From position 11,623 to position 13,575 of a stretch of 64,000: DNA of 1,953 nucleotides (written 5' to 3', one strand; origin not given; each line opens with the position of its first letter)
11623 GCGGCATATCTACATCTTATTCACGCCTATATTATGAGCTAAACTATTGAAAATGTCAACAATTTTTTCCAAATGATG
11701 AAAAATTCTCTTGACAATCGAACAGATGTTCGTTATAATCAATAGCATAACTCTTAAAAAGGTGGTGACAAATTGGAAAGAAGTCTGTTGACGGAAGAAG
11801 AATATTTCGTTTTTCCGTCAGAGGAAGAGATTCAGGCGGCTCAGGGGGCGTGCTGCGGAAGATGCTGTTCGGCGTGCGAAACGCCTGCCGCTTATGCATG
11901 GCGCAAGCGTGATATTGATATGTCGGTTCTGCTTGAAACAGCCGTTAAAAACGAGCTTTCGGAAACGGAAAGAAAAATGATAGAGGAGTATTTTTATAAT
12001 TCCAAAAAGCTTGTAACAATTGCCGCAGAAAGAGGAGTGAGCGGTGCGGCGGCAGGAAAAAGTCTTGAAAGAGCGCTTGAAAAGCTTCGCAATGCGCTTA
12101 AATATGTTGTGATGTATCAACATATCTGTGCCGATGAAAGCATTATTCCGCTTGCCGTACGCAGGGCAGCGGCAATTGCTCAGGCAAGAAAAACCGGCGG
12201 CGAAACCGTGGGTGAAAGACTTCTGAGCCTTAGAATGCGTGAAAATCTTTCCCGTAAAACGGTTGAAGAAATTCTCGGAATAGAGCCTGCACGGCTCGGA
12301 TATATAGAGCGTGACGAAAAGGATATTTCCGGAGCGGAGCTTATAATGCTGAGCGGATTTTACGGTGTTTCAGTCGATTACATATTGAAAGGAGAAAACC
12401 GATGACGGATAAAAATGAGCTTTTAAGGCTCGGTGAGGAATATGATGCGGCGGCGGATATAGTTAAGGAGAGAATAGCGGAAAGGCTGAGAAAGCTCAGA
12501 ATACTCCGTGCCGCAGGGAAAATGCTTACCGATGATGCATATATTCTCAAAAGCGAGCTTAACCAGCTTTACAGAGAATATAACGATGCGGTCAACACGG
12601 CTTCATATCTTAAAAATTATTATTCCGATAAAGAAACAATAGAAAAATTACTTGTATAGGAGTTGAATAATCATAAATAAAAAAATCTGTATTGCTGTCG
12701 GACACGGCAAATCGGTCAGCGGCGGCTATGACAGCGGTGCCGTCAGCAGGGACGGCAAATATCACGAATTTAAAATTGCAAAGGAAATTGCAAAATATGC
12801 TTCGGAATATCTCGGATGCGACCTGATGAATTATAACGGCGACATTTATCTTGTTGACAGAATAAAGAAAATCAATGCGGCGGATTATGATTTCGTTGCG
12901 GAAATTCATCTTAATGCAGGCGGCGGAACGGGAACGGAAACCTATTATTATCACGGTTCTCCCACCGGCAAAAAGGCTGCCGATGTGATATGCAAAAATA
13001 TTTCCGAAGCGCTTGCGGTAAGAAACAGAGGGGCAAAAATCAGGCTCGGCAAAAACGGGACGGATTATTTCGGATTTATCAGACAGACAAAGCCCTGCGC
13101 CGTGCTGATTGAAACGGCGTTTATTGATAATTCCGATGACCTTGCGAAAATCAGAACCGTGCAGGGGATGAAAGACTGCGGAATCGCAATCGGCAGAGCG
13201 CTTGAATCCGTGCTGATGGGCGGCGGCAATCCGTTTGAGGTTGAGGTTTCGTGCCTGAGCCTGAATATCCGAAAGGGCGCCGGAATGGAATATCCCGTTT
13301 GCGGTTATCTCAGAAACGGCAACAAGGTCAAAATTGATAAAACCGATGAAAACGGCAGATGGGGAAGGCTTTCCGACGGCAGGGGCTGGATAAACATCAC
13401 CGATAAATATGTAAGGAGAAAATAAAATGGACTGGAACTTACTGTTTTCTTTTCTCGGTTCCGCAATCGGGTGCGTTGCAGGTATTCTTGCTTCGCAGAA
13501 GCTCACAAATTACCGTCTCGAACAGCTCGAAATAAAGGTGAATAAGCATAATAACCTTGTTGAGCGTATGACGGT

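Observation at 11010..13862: Stand-alone lysis cassette with repressor and holin-endolysin genes but no phage body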

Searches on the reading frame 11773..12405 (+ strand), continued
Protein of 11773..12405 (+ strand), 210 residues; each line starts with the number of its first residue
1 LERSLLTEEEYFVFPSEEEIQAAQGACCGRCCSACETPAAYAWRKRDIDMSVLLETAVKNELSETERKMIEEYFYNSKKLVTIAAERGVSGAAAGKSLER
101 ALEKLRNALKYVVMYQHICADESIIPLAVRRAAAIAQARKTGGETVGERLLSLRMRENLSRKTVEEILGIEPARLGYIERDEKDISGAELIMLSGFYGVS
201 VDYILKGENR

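Call 83: fold_search(model_id=the predicted structure, library=pdb)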
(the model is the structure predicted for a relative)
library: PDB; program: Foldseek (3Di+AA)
matches with E <= 10: 1344; with E <= 0.001: 5
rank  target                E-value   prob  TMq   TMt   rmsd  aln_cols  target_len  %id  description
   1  9m8o_Q                9.2e-05  1.00  0.28  0.49   9.5       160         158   16  Cryo-EM structure of bacteriophage NF5 baseplate (released 2025-12-17)
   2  6v8i_AK               2.4e-04  1.00  0.26  0.39  11.3       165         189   12  Composite atomic model of the Staphylococcus aureus phage 80alpha baseplate (released 2020-03-04)
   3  9m8o_P                2.7e-04  1.00  0.28  0.50   9.4       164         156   11  Cryo-EM structure of bacteriophage NF5 baseplate (released 2025-12-17)
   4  6v8i_AJ               4.0e-04  1.00  0.27  0.42  10.0       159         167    8  Composite atomic model of the Staphylococcus aureus phage 80alpha baseplate (released 2020-03-04)
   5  6v8i_AM               7.7e-04  1.00  0.24  0.53   6.2       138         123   15  Composite atomic model of the Staphylococcus aureus phage 80alpha baseplate (released 2020-03-04)
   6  8i5b_B                2.9e-03  0.99  0.22  0.34  14.6       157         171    9  Structure of human Nav1.7 in complex with bupivacaine (released 2023-06-14)
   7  6agf_B                3.2e-03  0.99  0.23  0.35  14.8       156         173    8  Structure of the human voltage-gated sodium channel Nav1.4 in complex with beta1 (released 2018-10-10)
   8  7tj8_B                3.6e-03  0.97  0.21  0.33  14.8       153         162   11  Cryo-EM structure of the human Nax channel in complex with beta3 solved in nanodiscs (released 2022-03-30)
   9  2cdg_A                5.5e-03  1.00  0.27  0.41  10.0       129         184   11  Structure and binding kinetics of three different human CD1d-alpha- Galactosylceramide-specific T cell receptors (TCR  (released 2006-03-07)
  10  6tlc_B                1.1e-02  0.23  0.16  0.10  19.4       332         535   11  Unphosphorylated human STAT3 in complex with MS3-6 monobody (released 2020-07-22)
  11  6njs                  1.3e-02  0.21  0.16  0.10  18.0       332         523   10  Stat3 Core in complex with compound SD36 (released 2019-12-04)
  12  7d5r_B                1.3e-02  0.92  0.21  0.11   9.1       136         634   10  Structure of the Ca2+-bound C646A mutant of peptidylarginine deiminase type III (PAD3) (released 2021-06-02)
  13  6tlc_A                1.3e-02  0.23  0.16  0.10  18.4       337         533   12  Unphosphorylated human STAT3 in complex with MS3-6 monobody (released 2020-07-22)
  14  6nuq                  1.3e-02  0.18  0.16  0.10  17.8       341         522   11  Stat3 Core in complex with compound SI109 (released 2019-12-04)
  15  5m30_F                1.5e-02  1.00  0.27  0.57   4.7       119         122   11  Structure of TssK from T6SS EAEC in complex with nanobody nb18 (released 2017-06-21)
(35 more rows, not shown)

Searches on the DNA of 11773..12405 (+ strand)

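Call 77: search_rna_families(sources=[L015, L038, L031, L007], threshold=gathering)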
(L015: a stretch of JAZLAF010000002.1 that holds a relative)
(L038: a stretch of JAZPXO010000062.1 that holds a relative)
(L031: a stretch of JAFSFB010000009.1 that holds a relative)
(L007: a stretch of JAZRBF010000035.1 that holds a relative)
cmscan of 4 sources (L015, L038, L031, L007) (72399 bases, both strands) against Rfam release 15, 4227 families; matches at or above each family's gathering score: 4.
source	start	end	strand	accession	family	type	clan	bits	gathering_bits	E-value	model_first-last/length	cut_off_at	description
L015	13606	13678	+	RF00005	tRNA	Gene; tRNA;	CL00001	66.8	29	2.7e-12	1-71/71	no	tRNA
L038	13361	13433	+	RF00005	tRNA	Gene; tRNA;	CL00001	66.8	29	2.7e-12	1-71/71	no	tRNA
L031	13357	13429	+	RF00005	tRNA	Gene; tRNA;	CL00001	66.8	29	2.7e-12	1-71/71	no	tRNA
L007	8291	8363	+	RF00005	tRNA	Gene; tRNA;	CL00001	66.8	29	2.7e-12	1-71/71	no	tRNA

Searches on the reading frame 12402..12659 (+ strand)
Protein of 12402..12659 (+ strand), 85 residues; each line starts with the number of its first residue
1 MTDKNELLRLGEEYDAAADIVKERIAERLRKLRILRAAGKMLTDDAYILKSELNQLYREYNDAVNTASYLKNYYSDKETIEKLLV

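Call 7: search_protein_families(library=pfam, proteins=[window:12402-12659:+], max_evalue=0.01)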
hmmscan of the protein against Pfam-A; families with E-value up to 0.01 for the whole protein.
window:12402-12659:+ (85 aa): 0 families

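Call 8: search_protein_families(library=phrogs, proteins=[window:12402-12659:+], max_evalue=0.01)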
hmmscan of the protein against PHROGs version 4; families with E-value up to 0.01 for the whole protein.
window:12402-12659:+ (85 aa): 1 family
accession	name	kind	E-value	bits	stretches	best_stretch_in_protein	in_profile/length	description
phrog_2705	-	unknown function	0.0074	16.9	0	21-44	5-28/46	-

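Call 48: search_protein_families(library=ncbifam, proteins=[window:12402-12659:+], max_evalue=0.01)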
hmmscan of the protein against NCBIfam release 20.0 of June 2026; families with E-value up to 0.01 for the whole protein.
window:12402-12659:+ (85 aa): 1 family
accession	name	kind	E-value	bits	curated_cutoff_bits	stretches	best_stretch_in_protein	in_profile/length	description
NF033498.1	YlcG_phage_expr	hypoth_equivalog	0.0079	15.9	30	0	22-44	6-28/41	YlcG family protein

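Call 49: search_protein_families(library=padloc, proteins=[window:12402-12659:+], max_evalue=0.001)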
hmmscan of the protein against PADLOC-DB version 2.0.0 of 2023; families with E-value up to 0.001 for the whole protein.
window:12402-12659:+ (85 aa): 0 families

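Call 90: search_dna_similar(query=window:12402-12659:+, collection=phages, mode=protein, max_evalue=1, max_rows=10)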
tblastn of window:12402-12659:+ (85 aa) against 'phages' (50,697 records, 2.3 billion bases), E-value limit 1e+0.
Records with a match: 2; places in all: 2; records where one place covers at least 80% of the query: 0.
Best place of each record, by identity: <60% 2.
By first word of the organism name: Gordonia 1; Klebsiella 1.
By host as written in the record: Gordonia terrae CAG3 1; Klebsiella pneumoniae KH43 1.
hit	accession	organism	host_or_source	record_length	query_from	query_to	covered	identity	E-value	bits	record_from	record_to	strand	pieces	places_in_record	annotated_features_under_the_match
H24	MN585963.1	Gordonia phage Wocket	Gordonia terrae CAG3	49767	11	64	64%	37.0%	9e-1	33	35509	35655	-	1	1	51: hypothetical protein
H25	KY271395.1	Klebsiella phage 2b LV-2017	Klebsiella pneumoniae KH43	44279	11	44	40%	47.1%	2e-1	35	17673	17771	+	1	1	none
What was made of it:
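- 12402..12659 (+): p85, an 85-aa predicted helical protein of unknown function, translationally coupled to REG (ATGA overlap). No Pfam, NCBIfam or PADLOC family (calls 7, 48, 49) and no phage relative (call 90).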

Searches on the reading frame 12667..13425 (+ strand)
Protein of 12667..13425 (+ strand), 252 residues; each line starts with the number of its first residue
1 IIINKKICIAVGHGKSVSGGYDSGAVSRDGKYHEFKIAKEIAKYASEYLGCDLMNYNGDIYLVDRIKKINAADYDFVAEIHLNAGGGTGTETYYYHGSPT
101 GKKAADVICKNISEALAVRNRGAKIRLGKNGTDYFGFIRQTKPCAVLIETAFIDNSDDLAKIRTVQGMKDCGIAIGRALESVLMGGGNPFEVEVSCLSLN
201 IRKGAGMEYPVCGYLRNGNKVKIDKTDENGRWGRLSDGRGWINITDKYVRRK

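Call 7: search_protein_families(library=pfam, proteins=[window:12667-13425:+], max_evalue=0.01)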
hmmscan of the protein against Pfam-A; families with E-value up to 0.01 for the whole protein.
window:12667-13425:+ (252 aa): 2 families
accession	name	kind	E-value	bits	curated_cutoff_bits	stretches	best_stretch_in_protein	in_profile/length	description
PF01520.23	Amidase_3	-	8.7e-25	88.2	27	1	7-180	1-173/174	N-acetylmuramoyl-L-alanine amidase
PF08239.17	SH3_3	-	6.2e-07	29.9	27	1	198-242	2-48/54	Bacterial SH3 domain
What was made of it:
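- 12673..13425 (+): Endolysin: Amidase_3 + SH3_3, no signal peptide. Probable start is a near-cognate ATA at 12673 (RBS AGGAG 12658-12662). The first canonical ATG is at 12826. Full-length Amidase_3 match (call 7).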

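Call 8: search_protein_families(library=phrogs, proteins=[window:12667-13425:+], max_evalue=0.01)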
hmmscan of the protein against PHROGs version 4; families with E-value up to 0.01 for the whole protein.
window:12667-13425:+ (252 aa): 5 families
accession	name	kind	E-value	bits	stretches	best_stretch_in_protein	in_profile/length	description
phrog_435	-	lysis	5.7e-44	152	1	4-179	112-281/556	endolysin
phrog_2742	-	lysis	1.2e-28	101.5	1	5-180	2-178/318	endolysin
phrog_489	-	lysis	2.3e-13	50.8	1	4-187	164-356/459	endolysin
phrog_12727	-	lysis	5.5e-11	43.3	1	5-178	163-333/393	endolysin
phrog_1794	-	lysis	3.4e-07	31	1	185-251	265-329/336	amidase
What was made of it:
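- Checked: 12667-13425(+): Amidase_3 covering profile positions 1-173 of 174, plus SH3_3 (call 7); endolysin PHROGs 435 and 2742 (call 8).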

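Call 31: search_dna_similar(query=window:12667-13425:+, collection=phages, mode=protein, max_evalue=1e-10, max_rows=15)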
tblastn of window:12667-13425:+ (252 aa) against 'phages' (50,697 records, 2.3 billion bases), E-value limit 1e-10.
No match.
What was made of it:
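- Tried and rejected: No hit at E 1e-10 or better (call 31).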

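Call 48: search_protein_families(library=ncbifam, proteins=[window:12667-13425:+], max_evalue=0.01)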
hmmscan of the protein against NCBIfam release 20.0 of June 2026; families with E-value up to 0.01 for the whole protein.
window:12667-13425:+ (252 aa): 3 families
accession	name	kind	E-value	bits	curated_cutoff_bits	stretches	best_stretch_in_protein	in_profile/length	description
TIGR02883.1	spore_cwlD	equivalog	1e-11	45.3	221.55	1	61-166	55-173/189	N-acetylmuramoyl-L-alanine amidase CwlD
NF050040.1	horm_taper_TftA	equivalog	7.5e-08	31.5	500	1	6-220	3-222/450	hormogonium tapered terminus morphoprotein TftA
NF010495.0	PRK13914.1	equivalog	0.0014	17.7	647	1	190-240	80-129/481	invasion associated endopeptidase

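Call 49: search_protein_families(library=padloc, proteins=[window:12667-13425:+], max_evalue=0.001)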
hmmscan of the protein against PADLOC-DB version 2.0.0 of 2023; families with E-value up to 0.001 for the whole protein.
window:12667-13425:+ (252 aa): 0 families

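Call 50: search_solved_structures(query=window:12667-13425:+, max_evalue=0.00001, show_alignments=2)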
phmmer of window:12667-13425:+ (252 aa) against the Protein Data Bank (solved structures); distinct sequences matched with E-value up to 0.00001: 4.
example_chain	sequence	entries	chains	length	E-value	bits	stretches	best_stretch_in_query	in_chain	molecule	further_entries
5j72_A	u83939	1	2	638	3.9e-17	66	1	7-181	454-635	Putative N-acetylmuramoyl-L-alanine amidase,autolysin cwp6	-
1xov_A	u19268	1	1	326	4.1e-15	59.4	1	70-189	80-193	Ply protein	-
3qay_A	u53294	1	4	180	2.2e-12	50.4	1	5-164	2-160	Endolysin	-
4rn7_A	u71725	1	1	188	2.1e-06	30.9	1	10-165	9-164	N-acetylmuramoyl-L-alanine amidase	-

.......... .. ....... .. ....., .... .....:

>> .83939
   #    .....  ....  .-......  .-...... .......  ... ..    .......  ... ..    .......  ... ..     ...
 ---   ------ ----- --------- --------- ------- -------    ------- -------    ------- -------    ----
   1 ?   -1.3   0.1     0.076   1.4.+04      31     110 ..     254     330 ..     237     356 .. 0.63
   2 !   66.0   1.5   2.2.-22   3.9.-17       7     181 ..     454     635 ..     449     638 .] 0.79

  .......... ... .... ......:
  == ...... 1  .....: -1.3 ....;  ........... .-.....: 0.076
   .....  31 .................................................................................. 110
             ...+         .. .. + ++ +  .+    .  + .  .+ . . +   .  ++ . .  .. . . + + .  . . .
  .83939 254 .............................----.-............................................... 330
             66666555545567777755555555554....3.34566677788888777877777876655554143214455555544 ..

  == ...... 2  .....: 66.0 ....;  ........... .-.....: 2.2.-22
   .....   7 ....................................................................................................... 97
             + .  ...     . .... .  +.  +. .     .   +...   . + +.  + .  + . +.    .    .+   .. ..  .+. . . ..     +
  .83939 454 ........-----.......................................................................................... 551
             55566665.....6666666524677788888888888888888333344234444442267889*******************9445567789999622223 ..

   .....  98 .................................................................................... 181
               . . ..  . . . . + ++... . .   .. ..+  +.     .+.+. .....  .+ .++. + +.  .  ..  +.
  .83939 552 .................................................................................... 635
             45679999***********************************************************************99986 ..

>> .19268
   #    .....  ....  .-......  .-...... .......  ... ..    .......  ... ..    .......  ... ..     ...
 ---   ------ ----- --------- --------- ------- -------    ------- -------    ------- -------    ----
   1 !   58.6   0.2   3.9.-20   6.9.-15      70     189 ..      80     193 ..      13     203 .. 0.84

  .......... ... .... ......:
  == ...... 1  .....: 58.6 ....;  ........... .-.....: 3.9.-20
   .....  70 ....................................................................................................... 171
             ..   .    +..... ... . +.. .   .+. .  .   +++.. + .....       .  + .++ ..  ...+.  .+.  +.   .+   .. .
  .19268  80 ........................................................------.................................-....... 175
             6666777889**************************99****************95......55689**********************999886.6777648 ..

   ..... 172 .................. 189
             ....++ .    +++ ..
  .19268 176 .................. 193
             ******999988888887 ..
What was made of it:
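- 12673..13425 (+): GHG, EIHLNA and ETAF align with the GHG, IHYNA and ECAF stretches of the amidase Cwp6, PDB 5j72 (call 50).
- On Canonical phage-type holin-endolysin lysis cassette: GHG, EIHLNA and ETAF align with the corresponding stretches of PDB 5j72 (call 50).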

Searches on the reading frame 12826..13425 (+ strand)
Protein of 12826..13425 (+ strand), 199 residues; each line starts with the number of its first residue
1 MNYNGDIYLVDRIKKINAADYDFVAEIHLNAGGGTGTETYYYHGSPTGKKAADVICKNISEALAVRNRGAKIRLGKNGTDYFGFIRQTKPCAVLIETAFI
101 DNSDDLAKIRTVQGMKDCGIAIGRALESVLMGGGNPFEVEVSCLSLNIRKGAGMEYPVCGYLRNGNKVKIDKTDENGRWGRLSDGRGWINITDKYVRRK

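Call 52: list_cluster_members(proteins=[window:12826-13425:+, window:11773-12405:+, window:13620-13862:+, window:13427-13627:+, window:11010-11600:-, window:12402-12659:+, window:13998-15242:+])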
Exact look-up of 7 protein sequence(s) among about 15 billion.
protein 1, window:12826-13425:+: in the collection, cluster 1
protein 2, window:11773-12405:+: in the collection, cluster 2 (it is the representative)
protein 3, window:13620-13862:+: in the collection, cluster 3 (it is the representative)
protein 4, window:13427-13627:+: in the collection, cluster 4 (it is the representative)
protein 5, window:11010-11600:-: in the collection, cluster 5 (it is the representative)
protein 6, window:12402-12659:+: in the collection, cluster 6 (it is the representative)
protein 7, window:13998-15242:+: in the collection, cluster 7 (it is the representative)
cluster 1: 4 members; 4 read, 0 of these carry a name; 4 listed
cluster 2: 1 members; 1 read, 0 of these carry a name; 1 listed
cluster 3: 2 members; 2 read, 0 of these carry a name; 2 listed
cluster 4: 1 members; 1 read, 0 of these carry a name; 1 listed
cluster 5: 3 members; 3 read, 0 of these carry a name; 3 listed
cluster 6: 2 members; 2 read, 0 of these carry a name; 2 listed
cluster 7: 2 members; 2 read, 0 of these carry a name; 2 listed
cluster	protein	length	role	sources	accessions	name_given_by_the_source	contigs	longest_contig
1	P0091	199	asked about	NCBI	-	-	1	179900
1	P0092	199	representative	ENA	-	-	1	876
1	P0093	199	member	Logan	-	-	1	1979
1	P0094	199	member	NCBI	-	-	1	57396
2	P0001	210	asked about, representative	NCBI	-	-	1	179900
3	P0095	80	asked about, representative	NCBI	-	-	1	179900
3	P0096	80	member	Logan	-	-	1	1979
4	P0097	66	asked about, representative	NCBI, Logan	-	-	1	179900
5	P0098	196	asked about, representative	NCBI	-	-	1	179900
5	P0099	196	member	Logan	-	-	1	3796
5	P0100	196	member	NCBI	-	-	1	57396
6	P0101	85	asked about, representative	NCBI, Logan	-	-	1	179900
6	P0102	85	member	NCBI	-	-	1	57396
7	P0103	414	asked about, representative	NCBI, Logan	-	-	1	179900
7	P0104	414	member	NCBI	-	-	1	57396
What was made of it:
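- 12673..13425 (+): Public gene calls give 199 aa (call 52).
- Checked: That truncated product is what public gene calls hold for this genome and for three near-identical strains (call 52).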

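Call 66: find_encoding_contigs(protein=P0094, flank=10000, max_places=3)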
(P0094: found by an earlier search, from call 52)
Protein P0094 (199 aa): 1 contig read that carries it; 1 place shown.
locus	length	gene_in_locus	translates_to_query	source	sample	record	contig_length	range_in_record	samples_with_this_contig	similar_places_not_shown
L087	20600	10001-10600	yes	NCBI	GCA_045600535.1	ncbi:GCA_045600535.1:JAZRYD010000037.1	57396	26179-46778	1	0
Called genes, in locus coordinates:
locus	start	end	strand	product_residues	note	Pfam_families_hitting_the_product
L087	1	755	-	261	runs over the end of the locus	PF23023:Anti-Pycsar_Apyc1, PF00753:Lactamase_B, PF12706:Lactamase_B_2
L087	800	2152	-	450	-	PF00275:EPSP_synthase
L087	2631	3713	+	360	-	PF17853:GGDEF_2, PF13556:HTH_30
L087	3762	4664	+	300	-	PF00005:ABC_tran, PF13304:AAA_21 (weak)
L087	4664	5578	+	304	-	PF18075:FtsX_ECD, PF02687:FtsX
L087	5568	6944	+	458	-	PF11932:DUF3450 (weak), PF06009: (weak), PF24161:CCDC39 (weak), PF25994:HH_AprE (weak), PF01551:Peptidase_M23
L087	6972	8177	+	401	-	PF13180:PDZ_2, PF17820:PDZ_6, PF03572:Peptidase_S41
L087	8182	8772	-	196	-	PF01381:HTH_3, PF12844:HTH_19, PF13443:HTH_26 (faint), PF13560:HTH_31, PF13744:HTH_37 (weak), PF00717:Peptidase_S24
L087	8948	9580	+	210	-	PF01381:HTH_3 (weak)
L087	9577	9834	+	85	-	-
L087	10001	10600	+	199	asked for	PF01520:Amidase_3, PF08239:SH3_3 (weak)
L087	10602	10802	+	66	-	-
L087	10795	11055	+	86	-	PF04688:Holin_SPP1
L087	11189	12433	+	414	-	PF05343:Peptidase_M42 (weak), PF01546:Peptidase_M20, PF04389:Peptidase_M28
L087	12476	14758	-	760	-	PF12775:AAA_7 (faint), PF05621:TniB (faint), PF00004:AAA, PF17871:AAA_lid_9, PF07724:AAA_2, PF07728:AAA_5, PF00004:AAA, PF10431:ClpB_D2-small, +7 more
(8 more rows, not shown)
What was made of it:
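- Tried and rejected: A close relative was reached through a cluster member instead (calls 52, 66).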
